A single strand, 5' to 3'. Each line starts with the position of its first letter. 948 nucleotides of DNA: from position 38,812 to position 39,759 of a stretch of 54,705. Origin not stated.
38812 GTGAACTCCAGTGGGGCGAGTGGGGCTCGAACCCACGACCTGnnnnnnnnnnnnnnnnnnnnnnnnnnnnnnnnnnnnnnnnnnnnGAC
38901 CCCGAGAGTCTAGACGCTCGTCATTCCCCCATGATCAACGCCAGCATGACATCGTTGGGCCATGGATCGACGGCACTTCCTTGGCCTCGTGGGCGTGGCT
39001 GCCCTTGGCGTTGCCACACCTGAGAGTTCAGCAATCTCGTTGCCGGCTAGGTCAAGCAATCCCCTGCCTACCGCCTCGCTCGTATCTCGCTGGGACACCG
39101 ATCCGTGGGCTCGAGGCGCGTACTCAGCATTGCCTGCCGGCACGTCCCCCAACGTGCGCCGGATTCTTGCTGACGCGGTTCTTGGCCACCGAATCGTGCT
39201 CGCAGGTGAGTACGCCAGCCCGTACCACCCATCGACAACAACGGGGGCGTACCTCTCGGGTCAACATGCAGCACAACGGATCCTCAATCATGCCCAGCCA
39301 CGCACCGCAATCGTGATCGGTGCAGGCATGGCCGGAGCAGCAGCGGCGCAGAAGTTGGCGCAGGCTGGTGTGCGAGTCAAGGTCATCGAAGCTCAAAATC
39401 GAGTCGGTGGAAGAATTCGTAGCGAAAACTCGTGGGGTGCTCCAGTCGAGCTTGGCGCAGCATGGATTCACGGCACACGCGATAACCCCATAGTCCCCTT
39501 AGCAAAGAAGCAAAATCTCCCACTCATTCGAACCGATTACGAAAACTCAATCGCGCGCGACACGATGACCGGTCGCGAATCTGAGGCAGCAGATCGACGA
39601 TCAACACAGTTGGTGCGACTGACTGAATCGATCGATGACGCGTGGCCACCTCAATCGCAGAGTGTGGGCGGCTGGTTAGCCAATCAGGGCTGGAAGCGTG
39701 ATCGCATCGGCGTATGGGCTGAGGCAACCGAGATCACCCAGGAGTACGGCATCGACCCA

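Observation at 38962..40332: Tat-exported flavin amine oxidase that appears circularly permuted, isolated between two tRNA genes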

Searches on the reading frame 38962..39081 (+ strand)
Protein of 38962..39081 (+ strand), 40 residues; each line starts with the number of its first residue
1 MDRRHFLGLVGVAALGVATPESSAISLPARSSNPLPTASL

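Call 50: search_protein_families(library=ncbifam, proteins=[window:38962-39081:+], max_evalue=10)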
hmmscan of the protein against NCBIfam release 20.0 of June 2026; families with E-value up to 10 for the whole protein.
seq(40 aa): 1 family
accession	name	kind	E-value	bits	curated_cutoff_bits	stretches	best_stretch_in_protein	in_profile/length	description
TIGR01409.1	TAT_signal_seq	domain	0.0023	18.2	16.7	1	2-19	2-19/29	twin-arginine translocation signal domain-containing protein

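Call 51: search_protein_families(library=pfam, proteins=[window:38962-39081:+], max_evalue=1)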
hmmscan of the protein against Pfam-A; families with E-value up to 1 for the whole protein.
seq(40 aa): 1 family
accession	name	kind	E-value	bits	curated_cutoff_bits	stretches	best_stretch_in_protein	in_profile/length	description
PF10518.14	TAT_signal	-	0.011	16.1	22.7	1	1-20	2-21/21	TAT (twin-arginine translocation) pathway signal sequence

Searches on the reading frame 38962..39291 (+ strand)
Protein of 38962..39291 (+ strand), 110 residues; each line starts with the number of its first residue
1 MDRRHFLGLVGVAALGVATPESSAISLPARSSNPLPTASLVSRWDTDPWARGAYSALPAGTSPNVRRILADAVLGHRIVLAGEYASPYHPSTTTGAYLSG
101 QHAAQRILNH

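Call 24: search_protein_families(library=pfam, proteins=[window:38962-39291:+], max_evalue=0.01)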
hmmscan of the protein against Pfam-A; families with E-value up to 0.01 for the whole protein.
seq(110 aa): 1 family
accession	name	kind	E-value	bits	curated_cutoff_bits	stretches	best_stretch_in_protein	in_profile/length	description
PF01593.30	Amino_oxidase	-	1.3e-14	54.8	19.8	1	31-108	367-443/443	Flavin containing amine oxidoreductase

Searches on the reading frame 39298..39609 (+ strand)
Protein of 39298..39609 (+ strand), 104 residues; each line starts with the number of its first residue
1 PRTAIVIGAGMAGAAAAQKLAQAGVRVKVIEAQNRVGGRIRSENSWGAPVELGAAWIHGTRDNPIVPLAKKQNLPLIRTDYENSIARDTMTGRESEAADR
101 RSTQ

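Call 64: search_solved_structures(query=window:39298-39609:+, max_evalue=1e-8, show_alignments=5)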
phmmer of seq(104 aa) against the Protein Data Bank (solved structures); distinct sequences matched with E-value up to 1e-8: 51.
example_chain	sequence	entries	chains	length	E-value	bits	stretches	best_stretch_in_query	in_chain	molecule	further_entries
7oxl_A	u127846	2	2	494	3.6e-16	62.6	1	4-93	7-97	Spermine oxidase,Spermine oxidase,Spermine oxidase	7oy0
5lae_A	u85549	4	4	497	2.2e-14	56.9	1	4-72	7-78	Peroxisomal N(1)-acetyl-spermine/spermidine oxidase,Peroxisomal N(1)-acetyl-spermine/sperm | Peroxisomal N(1)-acetyl-spermine/spermidine oxidase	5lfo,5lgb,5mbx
8een_B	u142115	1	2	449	1.2e-12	51.3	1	4-60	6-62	Amine oxidase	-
8eej_B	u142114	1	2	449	1.2e-12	51.3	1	4-60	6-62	Amine oxidase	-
8eef_A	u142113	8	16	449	1.2e-12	51.3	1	4-60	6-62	Amine oxidase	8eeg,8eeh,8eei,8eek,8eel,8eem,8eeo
1b37_A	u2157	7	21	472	4.7e-12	49.4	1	4-81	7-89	PROTEIN (POLYAMINE OXIDASE) | POLYAMINE OXIDASE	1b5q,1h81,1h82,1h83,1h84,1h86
3kpf_A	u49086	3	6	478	4.8e-12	49.4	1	4-81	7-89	Polyamine oxidase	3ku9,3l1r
4gu0_A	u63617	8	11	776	5.2e-10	42.8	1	3-71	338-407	Lysine-specific histone demethylase 1B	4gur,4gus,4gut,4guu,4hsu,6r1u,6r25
4gu1_A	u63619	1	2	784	5.3e-10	42.8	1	3-71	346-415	Lysine-specific histone demethylase 1B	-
7xe1_A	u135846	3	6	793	5.4e-10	42.8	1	3-71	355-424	Lysine-specific histone demethylase 1B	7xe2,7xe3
4fwe_A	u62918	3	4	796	5.4e-10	42.8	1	3-71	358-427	Lysine-specific histone demethylase 1B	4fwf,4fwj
6cr0_A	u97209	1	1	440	6.7e-10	42.5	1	4-62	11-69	(S)-6-hydroxynicotine oxidase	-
2yg6_A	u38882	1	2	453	1.2e-09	41.6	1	3-60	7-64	PUTRESCINE OXIDASE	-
6lqc_A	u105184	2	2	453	1.4e-09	41.4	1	4-60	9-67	Cyclohexylamine Oxidase | Amine oxidase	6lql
4gdp_A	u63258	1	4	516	1.9e-09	41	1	3-66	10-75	Polyamine oxidase FMS1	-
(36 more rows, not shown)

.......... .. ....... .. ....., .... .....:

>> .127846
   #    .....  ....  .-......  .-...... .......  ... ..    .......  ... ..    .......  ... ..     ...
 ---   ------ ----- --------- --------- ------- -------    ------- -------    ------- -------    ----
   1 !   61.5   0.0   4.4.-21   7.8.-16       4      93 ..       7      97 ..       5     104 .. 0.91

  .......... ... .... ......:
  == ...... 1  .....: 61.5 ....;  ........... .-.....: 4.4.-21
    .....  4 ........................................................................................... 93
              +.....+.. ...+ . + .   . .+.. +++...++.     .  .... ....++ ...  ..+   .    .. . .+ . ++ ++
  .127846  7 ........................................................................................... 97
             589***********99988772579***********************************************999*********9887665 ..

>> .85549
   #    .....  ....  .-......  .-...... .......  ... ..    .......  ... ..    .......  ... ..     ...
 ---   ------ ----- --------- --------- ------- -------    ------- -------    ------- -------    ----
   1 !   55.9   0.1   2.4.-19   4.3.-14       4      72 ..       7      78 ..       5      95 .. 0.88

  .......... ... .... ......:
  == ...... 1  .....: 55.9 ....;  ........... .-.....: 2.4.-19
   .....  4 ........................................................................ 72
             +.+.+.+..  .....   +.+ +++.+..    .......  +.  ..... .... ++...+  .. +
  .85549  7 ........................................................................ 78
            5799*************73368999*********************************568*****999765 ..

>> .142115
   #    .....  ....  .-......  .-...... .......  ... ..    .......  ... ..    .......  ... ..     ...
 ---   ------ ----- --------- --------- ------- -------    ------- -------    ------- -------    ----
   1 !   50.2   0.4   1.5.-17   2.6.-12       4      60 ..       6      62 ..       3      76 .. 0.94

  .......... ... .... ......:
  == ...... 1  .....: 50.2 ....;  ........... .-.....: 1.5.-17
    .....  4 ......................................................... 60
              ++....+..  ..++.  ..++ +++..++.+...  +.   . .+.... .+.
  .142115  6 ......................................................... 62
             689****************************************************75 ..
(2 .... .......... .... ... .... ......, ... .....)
